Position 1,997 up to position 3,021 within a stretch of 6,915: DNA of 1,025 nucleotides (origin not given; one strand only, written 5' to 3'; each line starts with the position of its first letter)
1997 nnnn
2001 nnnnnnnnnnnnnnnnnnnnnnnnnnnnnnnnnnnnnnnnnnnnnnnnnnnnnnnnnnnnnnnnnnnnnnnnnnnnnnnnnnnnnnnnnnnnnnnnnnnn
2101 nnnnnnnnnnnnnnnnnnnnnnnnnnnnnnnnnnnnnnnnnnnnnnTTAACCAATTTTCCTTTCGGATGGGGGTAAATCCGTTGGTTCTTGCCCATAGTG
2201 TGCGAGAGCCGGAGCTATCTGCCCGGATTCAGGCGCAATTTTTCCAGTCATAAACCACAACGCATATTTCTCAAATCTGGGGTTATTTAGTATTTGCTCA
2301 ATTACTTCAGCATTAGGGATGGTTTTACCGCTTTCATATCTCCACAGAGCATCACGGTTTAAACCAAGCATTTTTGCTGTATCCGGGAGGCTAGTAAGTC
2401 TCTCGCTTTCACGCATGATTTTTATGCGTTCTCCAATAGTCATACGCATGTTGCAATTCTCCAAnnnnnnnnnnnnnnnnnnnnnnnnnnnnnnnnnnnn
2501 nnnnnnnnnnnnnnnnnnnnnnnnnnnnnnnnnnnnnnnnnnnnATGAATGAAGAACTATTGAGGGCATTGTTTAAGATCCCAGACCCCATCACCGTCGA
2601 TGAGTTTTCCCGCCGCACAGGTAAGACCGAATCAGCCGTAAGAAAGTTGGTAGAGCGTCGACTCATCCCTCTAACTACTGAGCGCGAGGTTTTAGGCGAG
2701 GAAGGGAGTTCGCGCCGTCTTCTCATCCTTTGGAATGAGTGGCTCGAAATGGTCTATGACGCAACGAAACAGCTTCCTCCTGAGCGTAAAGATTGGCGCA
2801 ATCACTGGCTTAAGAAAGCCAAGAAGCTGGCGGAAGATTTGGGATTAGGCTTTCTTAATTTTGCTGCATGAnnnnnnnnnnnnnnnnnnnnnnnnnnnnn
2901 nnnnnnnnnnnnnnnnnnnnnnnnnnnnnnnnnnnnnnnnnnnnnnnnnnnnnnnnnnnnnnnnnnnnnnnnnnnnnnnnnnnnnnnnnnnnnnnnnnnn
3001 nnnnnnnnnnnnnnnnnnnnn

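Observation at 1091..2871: P2-type int-C-cox lysogeny module combined with a P1-type antisense-RNA locus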

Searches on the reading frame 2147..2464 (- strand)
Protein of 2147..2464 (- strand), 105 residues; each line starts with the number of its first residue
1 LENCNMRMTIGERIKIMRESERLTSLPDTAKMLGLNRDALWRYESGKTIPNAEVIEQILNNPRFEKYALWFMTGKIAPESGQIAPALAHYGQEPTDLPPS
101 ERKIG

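Call 9: search_protein_families(library=pfam, proteins=[window:2147-2464:-], max_evalue=0.1)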
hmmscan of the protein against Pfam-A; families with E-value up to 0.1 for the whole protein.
window:2147-2464:- (105 aa): 5 families
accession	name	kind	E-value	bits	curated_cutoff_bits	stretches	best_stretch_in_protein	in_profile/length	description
PF13560.12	HTH_31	-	1.1e-07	32.5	27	1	10-59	2-51/64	Helix-turn-helix domain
PF12844.13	HTH_19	-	1.3e-06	28.6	30.2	1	11-62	1-51/64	Helix-turn-helix domain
PF01381.28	HTH_3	-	3.5e-05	24.2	23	1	14-60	1-46/55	Helix-turn-helix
PF02954.25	HTH_8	-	0.065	13.4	22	0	28-42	23-37/42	Bacterial regulatory protein, Fis family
PF13384.12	HTH_23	-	0.089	13.1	24.6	0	10-43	4-37/50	Homeodomain-like domain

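Call 10: search_protein_families(library=phrogs, proteins=[window:2147-2464:-], max_evalue=0.01)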
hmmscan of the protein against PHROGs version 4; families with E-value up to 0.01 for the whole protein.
window:2147-2464:- (105 aa): 12 families
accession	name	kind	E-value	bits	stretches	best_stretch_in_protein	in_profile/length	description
phrog_147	-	transcription regulation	1.1e-31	110.2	1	6-105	1-100/100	transcriptional regulator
phrog_4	-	transcription regulation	8.5e-08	32.6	1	3-81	126-201/400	transcriptional repressor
phrog_8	-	transcription regulation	7.2e-07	30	1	2-58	69-124/346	transcriptional regulator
phrog_2328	-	transcription regulation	1.5e-05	25.8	1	7-80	13-83/128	transcriptional repressor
phrog_2439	-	transcription regulation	1.7e-05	24.9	1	7-65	5-62/367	transcriptional regulator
phrog_2967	-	transcription regulation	0.00039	21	1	1-59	2-59/225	transcriptional regulator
phrog_3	-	transcription regulation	0.00053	20.9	1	5-60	84-135/430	transcriptional repressor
phrog_66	-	integration and excision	0.0042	17.8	1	13-74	83-143/412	excisionase and transcriptional regulator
phrog_3037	-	transcription regulation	0.0046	17.8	1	10-59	18-64/189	transcriptional repressor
phrog_6499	-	transcription regulation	0.0054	17.1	1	15-58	17-60/157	transcriptional regulator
phrog_38149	-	unknown function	0.0066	17.4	1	9-61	8-59/190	-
phrog_638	-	transcription regulation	0.0079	17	1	8-58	2-52/145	transcriptional regulator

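Call 14: search_protein_families(library=ncbifam, proteins=[window:2147-2464:-], max_evalue=0.1)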
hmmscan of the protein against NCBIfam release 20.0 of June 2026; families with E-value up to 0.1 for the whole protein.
window:2147-2464:- (105 aa): 6 families
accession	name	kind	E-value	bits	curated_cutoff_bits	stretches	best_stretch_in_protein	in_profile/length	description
NF041951.1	phage_RstR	subfamily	1.1e-06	28.8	80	1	8-58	1-50/108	RstR family transcriptional repressor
NF041575.1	antitoxPezA_Strep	equivalog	6.9e-06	26.1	290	1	10-60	2-51/158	type II toxin-antitoxin system antitoxin PezA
NF052239.1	antitox_spr1629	equivalog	0.00095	18.4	335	1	8-60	1-52/377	spr1629 family repressor/antitoxin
TIGR03830.1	CxxCG_CxxCG_HTH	subfamily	0.0011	18.8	61.8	1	9-54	65-109/127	type II TA system antitoxin MqsA family protein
NF003162.0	PRK04140.1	equivalog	0.002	17.2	263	1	11-61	128-180/317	transcriptional regulator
NF006328.0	PRK08558.1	equivalog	0.0066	16.1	184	1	13-61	13-61/238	adenine phosphoribosyltransferase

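Call 84: search_solved_structures(query=window:2147-2449:-, max_evalue=0.001)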
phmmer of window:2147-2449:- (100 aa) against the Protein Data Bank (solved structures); distinct sequences matched with E-value up to 0.001: 1.
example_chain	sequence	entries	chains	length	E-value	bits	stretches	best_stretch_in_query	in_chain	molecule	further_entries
2l49_A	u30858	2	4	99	4.8e-25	91.1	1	2-100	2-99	C protein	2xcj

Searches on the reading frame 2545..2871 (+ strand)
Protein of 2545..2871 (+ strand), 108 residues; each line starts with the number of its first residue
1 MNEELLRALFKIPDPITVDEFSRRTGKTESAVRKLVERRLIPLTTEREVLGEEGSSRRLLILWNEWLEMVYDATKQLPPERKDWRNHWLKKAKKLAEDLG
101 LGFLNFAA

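Call 9: search_protein_families(library=pfam, proteins=[window:2545-2871:+], max_evalue=0.1)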
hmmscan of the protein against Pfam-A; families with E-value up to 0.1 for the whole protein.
window:2545-2871:+ (108 aa): 3 families
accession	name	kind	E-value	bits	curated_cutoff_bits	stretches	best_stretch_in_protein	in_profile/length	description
PF10743.14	Phage_Cox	-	1.3e-05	25.3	27.5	1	12-89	8-85/87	Regulatory phage protein cox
PF08280.17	HTH_Mga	-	0.034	14.6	23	0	4-36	9-40/59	M protein trans-acting positive regulator (MGA) HTH domain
PF13591.12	MerR_2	-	0.046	13.9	29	0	16-48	1-33/84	MerR HTH family regulatory protein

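Call 10: search_protein_families(library=phrogs, proteins=[window:2545-2871:+], max_evalue=0.01)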
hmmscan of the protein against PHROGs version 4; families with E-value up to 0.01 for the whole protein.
window:2545-2871:+ (108 aa): 3 families
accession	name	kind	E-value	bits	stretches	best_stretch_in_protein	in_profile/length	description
phrog_11919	-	unknown function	5.7e-70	233.3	1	1-108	1-108/108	-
phrog_272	-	integration and excision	0.0002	22.5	1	12-89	11-88/90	Cox-like excisionase and repressor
phrog_1831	-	transcription regulation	0.00099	20.1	1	16-88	37-108/121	transcriptional regulator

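Call 14: search_protein_families(library=ncbifam, proteins=[window:2545-2871:+], max_evalue=0.1)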
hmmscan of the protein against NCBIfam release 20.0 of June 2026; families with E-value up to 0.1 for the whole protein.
window:2545-2871:+ (108 aa): 1 family
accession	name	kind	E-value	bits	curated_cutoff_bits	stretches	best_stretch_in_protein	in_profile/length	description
NF046037.1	carphisopro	domain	0.041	14.1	38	0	19-45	12-38/54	carph-isopro domain-containing protein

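Call 83: search_solved_structures(query=window:2545-2871:+, max_evalue=1, show_alignments=1)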
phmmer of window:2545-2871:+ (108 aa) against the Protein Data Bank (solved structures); distinct sequences matched with E-value up to 1: 5.
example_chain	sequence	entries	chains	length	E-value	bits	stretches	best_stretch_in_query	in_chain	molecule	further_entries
4lhf_A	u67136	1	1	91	0.00017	25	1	12-88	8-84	Regulatory protein cox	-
8wci_P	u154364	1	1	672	0.26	14.7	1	3-89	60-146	V-type sodium ATPase subunit I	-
5lcx_A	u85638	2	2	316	0.38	14.2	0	40-84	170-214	(-)-isopiperitenone reductase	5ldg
5l4s_A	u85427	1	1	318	0.39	14.2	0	40-84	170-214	(-)-isopiperitenone reductase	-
2lwf_A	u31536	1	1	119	0.44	14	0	52-90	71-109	Monothiol glutaredoxin-S16, chloroplastic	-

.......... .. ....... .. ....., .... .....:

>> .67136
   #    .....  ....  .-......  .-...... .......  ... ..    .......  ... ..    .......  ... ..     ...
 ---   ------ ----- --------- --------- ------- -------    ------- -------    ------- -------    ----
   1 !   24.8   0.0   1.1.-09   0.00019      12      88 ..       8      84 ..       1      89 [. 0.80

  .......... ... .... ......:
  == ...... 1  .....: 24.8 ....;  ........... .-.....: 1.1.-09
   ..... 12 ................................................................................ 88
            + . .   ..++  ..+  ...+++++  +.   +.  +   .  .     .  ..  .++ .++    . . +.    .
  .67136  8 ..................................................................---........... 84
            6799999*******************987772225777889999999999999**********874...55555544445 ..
